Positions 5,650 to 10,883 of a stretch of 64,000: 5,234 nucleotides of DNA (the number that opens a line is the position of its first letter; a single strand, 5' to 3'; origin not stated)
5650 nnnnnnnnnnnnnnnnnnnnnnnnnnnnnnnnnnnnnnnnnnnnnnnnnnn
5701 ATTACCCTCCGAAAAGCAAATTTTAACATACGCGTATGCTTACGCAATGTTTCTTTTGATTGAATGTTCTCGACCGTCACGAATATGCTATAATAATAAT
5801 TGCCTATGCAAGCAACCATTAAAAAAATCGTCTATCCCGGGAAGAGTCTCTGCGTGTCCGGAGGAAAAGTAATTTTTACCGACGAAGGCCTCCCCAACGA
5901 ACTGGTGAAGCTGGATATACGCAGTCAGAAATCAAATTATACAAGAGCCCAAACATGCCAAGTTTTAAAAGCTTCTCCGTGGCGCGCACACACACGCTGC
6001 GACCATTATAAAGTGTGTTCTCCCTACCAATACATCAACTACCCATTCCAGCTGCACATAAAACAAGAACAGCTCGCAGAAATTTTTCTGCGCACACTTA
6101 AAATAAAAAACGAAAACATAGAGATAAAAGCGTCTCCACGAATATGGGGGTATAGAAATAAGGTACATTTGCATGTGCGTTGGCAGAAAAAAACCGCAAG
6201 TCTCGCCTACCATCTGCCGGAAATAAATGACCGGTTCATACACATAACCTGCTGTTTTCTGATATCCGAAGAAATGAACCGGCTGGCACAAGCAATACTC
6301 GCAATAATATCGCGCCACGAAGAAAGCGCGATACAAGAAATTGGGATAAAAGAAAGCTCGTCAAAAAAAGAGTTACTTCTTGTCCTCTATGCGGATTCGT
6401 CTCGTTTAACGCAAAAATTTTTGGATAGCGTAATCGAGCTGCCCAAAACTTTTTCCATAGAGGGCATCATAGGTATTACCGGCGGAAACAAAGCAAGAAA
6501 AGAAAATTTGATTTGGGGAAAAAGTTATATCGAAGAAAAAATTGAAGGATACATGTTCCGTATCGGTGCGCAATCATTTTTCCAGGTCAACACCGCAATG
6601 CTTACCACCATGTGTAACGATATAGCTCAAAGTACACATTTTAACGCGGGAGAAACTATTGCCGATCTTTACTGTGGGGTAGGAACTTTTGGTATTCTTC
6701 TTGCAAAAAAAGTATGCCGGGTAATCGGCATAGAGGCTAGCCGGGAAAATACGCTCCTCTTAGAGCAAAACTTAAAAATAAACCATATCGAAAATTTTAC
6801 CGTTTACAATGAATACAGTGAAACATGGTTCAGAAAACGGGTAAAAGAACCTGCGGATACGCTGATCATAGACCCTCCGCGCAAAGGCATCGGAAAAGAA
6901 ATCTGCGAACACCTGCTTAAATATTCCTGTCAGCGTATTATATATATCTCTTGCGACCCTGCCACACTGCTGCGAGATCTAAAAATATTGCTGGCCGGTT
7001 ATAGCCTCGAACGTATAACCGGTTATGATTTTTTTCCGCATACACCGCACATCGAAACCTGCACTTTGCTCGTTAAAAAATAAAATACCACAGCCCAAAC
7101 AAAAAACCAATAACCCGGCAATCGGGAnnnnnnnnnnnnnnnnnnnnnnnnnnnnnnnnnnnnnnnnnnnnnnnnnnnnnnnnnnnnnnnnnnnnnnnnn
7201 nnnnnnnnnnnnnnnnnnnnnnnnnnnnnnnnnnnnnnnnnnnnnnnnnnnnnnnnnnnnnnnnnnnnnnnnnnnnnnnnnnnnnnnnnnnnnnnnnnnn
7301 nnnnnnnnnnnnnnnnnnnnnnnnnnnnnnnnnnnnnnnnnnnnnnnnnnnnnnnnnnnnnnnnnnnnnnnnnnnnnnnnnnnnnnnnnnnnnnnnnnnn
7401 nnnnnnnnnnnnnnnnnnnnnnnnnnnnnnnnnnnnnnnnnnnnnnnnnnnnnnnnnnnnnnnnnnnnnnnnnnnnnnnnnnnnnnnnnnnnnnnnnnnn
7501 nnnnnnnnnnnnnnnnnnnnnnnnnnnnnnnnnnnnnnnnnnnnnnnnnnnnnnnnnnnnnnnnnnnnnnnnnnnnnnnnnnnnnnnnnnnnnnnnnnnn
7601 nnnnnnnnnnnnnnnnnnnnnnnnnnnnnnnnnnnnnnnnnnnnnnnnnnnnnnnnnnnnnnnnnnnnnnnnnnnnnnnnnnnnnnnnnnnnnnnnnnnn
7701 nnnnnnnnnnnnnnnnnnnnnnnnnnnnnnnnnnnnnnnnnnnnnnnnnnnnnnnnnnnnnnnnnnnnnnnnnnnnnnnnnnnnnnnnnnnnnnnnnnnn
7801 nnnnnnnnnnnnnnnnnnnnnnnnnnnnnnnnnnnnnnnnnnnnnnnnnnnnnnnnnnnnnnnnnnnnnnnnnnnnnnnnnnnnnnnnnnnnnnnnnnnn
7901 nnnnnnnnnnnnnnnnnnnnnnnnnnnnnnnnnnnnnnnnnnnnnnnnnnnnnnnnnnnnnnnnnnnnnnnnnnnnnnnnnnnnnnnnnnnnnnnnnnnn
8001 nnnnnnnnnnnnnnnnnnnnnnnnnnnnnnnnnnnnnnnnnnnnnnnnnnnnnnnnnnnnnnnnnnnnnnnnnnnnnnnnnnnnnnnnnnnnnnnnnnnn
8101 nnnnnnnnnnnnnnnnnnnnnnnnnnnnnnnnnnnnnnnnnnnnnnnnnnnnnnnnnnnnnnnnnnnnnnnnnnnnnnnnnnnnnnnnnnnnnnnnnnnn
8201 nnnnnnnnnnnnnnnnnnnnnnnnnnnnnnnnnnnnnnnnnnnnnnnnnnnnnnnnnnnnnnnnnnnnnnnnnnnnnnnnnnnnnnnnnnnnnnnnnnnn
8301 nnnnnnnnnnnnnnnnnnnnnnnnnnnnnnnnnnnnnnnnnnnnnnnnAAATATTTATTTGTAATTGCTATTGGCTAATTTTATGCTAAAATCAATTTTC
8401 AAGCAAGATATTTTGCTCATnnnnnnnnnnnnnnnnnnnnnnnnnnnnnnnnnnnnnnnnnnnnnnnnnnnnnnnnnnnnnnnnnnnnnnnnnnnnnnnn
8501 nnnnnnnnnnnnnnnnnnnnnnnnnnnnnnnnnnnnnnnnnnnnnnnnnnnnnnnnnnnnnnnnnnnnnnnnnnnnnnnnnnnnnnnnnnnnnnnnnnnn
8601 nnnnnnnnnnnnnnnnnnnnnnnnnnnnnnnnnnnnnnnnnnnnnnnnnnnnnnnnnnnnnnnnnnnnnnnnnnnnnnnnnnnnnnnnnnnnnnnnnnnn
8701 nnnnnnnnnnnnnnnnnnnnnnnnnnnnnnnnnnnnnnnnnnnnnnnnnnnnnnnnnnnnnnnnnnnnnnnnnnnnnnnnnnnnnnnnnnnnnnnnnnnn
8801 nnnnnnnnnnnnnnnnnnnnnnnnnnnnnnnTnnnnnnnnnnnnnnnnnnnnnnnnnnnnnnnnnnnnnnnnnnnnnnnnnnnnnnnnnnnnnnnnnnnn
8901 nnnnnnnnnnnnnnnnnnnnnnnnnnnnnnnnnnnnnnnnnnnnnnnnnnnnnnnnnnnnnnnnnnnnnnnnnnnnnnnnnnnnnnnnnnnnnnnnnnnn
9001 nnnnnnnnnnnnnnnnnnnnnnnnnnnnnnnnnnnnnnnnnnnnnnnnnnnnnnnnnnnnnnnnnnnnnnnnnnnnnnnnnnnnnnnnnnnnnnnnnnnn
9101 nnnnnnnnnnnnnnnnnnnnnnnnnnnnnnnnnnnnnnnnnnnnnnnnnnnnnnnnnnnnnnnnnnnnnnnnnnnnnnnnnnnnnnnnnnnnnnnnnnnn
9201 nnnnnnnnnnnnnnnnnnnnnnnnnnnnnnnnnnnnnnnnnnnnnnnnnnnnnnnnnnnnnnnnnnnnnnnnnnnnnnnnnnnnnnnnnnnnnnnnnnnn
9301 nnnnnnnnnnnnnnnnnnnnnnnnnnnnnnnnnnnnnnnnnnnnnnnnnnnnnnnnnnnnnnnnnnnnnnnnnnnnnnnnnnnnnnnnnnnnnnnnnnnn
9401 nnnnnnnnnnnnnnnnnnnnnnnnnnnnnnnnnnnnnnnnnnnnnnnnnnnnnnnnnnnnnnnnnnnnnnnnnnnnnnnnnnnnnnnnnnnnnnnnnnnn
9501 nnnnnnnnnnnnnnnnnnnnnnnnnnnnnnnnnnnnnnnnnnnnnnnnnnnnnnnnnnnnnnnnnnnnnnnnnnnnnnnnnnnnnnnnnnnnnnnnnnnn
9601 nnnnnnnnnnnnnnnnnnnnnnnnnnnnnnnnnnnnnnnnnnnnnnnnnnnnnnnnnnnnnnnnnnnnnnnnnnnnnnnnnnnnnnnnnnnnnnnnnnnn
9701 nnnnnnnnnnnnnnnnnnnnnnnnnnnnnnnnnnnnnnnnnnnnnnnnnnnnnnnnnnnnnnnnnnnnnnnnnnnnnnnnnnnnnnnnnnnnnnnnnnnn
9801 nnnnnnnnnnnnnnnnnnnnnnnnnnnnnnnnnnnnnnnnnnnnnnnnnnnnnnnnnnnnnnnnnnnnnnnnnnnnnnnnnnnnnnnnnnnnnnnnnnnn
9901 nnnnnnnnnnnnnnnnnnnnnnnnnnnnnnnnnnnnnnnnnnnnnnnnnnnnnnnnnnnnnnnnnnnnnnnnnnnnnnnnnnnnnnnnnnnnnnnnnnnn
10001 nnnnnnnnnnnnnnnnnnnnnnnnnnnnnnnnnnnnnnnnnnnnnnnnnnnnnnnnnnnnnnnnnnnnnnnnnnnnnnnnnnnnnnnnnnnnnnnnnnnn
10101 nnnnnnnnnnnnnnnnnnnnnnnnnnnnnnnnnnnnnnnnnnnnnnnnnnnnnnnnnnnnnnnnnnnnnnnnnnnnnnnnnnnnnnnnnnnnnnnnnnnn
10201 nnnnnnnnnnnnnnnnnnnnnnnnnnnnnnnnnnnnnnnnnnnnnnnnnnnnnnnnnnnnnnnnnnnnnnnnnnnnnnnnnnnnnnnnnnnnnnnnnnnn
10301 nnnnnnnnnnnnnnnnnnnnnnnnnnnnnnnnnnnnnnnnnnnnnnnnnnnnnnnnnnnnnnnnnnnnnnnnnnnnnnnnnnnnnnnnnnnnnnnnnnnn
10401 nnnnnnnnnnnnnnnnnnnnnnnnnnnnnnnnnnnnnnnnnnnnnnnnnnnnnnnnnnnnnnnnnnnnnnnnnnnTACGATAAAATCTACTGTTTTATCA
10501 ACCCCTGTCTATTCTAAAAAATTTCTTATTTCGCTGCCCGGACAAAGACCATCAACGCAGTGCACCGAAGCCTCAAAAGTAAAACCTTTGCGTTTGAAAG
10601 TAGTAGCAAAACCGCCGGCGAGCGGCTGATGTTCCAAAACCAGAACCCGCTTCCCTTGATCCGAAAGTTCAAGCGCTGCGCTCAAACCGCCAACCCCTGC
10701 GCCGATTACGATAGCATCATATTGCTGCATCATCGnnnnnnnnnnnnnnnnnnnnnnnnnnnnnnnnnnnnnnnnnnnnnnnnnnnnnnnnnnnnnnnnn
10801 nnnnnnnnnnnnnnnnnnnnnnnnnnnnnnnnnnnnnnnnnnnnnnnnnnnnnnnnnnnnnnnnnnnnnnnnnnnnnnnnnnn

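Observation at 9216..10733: CrtI-family FAD oxidoreductase interrupted by a single in-frame TAG with no frame change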

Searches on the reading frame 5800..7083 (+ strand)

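Call 6: search_protein_families(library=pfam, proteins=[window:5800-7083:+])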
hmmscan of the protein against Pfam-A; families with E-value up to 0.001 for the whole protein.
window:5800-7083:+ (427 aa): 5 families
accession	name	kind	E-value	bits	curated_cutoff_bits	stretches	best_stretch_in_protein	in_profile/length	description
PF05958.17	tRNA_U5-meth_tr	-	2.8e-32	112.6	23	1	81-426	2-356/357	tRNA (Uracil-5-)-methyltransferase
PF02475.24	TRM5-TYW2_MTfase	-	9.8e-07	29.3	28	1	281-337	34-93/164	TRM5/TYW2 methyltransferase domain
PF03602.21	Cons_hypoth95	-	0.00019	21.6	24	1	283-362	41-124/182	Conserved hypothetical protein 95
PF05175.20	MTS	-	0.00024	21.2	23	1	283-362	31-109/170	Methyltransferase small domain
PF09445.16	Methyltransf_15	-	0.00033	20.7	22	0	285-363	2-83/165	RNA cap guanine-N2 methyltransferase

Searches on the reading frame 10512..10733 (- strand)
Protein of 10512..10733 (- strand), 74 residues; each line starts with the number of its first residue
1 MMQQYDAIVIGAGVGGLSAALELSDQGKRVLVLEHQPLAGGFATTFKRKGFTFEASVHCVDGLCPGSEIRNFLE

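Call 14: list_cluster_members(proteins=[P0001, window:10512-10733:-])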
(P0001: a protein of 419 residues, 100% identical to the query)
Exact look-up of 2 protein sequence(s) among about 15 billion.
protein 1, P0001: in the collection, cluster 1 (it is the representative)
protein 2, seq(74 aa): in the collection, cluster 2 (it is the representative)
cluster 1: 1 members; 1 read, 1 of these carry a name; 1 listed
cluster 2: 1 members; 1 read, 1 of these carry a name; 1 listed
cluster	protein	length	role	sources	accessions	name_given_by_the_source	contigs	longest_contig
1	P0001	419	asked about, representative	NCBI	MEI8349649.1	MAG: NAD(P)/FAD-dependent oxidoreductase [Candidatus Omnitrophota bacterium]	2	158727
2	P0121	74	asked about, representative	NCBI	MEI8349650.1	MAG: FAD-dependent oxidoreductase [Candidatus Omnitrophota bacterium]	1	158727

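Call 15: find_encoding_contigs(protein=P0121, flank=10000, max_places=6)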
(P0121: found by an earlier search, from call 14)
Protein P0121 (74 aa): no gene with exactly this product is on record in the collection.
